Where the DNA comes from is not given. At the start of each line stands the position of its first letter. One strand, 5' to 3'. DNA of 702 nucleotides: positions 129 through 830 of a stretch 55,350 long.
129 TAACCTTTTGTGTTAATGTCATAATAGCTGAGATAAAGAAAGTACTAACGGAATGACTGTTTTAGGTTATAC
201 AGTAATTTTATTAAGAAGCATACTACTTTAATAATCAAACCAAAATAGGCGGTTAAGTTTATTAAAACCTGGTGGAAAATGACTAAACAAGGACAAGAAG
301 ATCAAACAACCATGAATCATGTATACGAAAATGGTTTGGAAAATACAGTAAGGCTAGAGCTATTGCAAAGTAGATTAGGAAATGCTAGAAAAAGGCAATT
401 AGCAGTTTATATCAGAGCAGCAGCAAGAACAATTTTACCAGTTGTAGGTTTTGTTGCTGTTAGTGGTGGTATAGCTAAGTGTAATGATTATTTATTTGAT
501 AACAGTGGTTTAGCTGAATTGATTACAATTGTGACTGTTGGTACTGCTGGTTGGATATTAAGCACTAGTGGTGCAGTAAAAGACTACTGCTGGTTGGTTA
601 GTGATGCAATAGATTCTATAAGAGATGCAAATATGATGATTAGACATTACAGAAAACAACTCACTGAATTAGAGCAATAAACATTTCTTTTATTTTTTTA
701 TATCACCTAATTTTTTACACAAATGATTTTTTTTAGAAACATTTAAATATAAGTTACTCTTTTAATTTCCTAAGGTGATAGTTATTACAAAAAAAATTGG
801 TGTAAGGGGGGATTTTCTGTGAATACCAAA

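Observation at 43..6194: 3,033-bp tandem duplication of a two-gene surface cassette with an abrupt drop in identity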

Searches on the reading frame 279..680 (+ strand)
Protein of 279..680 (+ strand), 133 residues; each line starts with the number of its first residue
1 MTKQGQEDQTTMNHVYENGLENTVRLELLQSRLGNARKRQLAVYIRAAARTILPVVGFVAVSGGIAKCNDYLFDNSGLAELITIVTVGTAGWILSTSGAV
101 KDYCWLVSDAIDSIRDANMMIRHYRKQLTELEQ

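Call 8: search_protein_families(library=pfam, proteins=[window:279-680:+], max_evalue=0.01)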
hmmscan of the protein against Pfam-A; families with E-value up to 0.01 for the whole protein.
window:279-680:+ (133 aa): 0 families

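Call 11: find_encoding_contigs(protein=window:279-680:+, flank=10000, max_places=10)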
Protein window:279-680:+ (133 aa): 5 contigs read that carry it; 5 places shown.
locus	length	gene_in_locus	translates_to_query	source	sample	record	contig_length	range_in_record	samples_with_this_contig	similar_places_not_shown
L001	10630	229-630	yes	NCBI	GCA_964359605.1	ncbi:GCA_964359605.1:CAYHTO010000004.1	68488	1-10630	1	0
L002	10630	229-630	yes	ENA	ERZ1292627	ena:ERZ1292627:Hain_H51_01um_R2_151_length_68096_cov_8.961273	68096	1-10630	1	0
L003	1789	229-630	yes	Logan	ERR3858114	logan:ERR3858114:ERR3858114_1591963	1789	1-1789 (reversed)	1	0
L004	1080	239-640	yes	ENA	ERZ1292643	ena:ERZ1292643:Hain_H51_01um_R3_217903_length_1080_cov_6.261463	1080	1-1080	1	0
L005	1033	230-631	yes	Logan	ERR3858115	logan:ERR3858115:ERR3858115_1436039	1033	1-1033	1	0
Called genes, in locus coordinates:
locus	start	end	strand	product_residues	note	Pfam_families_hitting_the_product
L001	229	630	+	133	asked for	-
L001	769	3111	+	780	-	-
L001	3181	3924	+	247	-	-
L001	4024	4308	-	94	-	-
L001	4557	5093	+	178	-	-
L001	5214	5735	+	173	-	PF01058:Oxidored_q6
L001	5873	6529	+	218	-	PF08843:AbiEii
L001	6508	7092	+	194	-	-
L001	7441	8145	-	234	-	-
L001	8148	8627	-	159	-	-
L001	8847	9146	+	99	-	-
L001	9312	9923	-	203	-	-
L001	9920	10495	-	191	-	-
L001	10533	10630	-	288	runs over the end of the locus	PF01944:SpoIIM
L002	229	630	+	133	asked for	-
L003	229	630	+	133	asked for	-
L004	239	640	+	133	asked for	-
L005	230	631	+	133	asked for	-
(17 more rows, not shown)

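Call 19: list_cluster_members(proteins=[P0001, window:279-680:+])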
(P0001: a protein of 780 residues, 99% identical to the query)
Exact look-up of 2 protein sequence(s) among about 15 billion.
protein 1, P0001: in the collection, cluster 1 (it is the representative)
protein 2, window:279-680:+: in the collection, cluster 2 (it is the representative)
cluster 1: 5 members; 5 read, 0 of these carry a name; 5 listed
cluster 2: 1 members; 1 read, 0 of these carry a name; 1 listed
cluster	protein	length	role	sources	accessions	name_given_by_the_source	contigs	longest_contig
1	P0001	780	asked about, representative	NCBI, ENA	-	-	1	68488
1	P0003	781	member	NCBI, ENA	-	-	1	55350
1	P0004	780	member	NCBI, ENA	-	-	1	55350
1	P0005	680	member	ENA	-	-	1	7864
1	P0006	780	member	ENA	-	-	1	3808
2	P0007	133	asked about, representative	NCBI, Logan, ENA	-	-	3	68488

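Call 30: find_homologous_proteins(query=window:279-680:+, max_evalue=0.01)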
Query window:279-680:+ (133 aa): 1 proteins with E <= 0.01 among 37 candidates.
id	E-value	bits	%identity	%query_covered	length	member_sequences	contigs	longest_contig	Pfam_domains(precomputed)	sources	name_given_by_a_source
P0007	5.2e-81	287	100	100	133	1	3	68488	-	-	-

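Call 32: search_protein_families(library=ncbifam, proteins=[window:279-680:+], max_evalue=1)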
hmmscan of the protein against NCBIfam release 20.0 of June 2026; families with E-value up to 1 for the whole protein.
window:279-680:+ (133 aa): 0 families

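Call 75: predict_structure(protein=window:279-677:+)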
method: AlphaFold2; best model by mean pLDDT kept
length: 133 residues; sequences in the alignment: 1
mean_pLDDT: 45.5   pTM: 0.30
mean pLDDT of the five models: 45.5, 43.5, 43.2, 41.8, 38.5
residues with pLDDT >= 90: 0; 70-90: 5; 50-70: 37; < 50: 91
segments of 3 or more residues with pLDDT < 50: 4-28, 48-107
pLDDT, mean of each block of 10 residues (from residue 1): 45 42 45 55 50 42 37 36 34 31 45 57 67 62
secondary structure, 60 per line:
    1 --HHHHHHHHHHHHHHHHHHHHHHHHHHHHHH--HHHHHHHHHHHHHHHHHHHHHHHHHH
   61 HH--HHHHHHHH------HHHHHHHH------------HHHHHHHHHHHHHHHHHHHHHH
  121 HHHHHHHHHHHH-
elements in order: H3-32 H35-62 H65-72 H79-86 H99-132
